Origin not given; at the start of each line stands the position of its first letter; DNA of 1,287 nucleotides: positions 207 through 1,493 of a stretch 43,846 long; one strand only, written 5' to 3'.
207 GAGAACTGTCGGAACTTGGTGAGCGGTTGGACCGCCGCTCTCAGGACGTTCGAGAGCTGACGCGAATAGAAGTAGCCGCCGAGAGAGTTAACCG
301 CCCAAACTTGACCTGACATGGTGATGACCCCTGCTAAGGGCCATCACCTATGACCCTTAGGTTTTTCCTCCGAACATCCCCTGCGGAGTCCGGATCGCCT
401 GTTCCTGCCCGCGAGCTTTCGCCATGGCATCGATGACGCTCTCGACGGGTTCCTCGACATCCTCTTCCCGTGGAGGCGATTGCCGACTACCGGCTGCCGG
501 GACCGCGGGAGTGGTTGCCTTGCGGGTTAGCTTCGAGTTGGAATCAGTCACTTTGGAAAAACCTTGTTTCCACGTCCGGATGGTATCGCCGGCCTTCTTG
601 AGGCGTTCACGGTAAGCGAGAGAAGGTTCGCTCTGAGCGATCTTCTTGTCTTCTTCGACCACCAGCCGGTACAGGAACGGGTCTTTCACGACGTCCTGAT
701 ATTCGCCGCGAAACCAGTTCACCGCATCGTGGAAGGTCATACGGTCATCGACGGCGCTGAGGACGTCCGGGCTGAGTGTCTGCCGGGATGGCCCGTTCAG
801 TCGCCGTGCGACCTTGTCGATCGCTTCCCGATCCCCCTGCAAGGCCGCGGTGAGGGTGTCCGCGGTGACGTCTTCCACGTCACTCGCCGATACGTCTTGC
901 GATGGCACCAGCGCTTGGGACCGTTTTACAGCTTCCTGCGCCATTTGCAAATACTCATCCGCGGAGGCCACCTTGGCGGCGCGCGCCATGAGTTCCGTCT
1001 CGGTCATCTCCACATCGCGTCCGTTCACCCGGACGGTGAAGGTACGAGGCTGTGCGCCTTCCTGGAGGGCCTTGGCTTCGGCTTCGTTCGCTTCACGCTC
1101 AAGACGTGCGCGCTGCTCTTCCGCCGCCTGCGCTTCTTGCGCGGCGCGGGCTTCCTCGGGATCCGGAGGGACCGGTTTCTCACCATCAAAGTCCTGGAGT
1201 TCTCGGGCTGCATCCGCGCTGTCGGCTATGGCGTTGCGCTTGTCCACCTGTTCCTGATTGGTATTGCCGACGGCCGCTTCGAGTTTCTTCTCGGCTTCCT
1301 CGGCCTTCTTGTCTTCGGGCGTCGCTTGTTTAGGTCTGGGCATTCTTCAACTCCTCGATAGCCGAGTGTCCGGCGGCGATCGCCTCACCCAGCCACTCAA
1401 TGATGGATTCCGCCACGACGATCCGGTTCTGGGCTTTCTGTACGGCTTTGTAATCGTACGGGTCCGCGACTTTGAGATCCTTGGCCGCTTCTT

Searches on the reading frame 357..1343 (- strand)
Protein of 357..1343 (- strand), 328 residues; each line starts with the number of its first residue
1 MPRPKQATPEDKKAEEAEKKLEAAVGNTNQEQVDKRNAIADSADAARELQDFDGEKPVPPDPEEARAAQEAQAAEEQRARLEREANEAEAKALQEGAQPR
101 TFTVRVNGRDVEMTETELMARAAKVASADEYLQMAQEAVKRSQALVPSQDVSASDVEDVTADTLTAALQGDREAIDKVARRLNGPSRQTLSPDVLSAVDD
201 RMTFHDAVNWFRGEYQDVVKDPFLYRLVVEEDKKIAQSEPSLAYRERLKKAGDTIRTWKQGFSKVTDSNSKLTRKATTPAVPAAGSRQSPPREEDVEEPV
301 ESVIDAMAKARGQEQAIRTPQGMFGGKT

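Call 42: search_dna_similar(query=window:357-1343:-, collection=phages, mode=protein, max_rows=25)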
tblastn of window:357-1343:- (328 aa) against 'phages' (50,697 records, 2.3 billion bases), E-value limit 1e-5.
No match.

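Call 55: search_protein_families(library=pfam, proteins=[window:357-1343:-], max_evalue=0.01)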
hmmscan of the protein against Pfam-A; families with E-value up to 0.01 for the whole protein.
window:357-1343:- (328 aa): 0 families

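Call 77: search_protein_families(library=phrogs, proteins=[window:357-1343:-], max_evalue=0.01)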
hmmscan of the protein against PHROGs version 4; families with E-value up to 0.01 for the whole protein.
window:357-1343:- (328 aa): 0 families
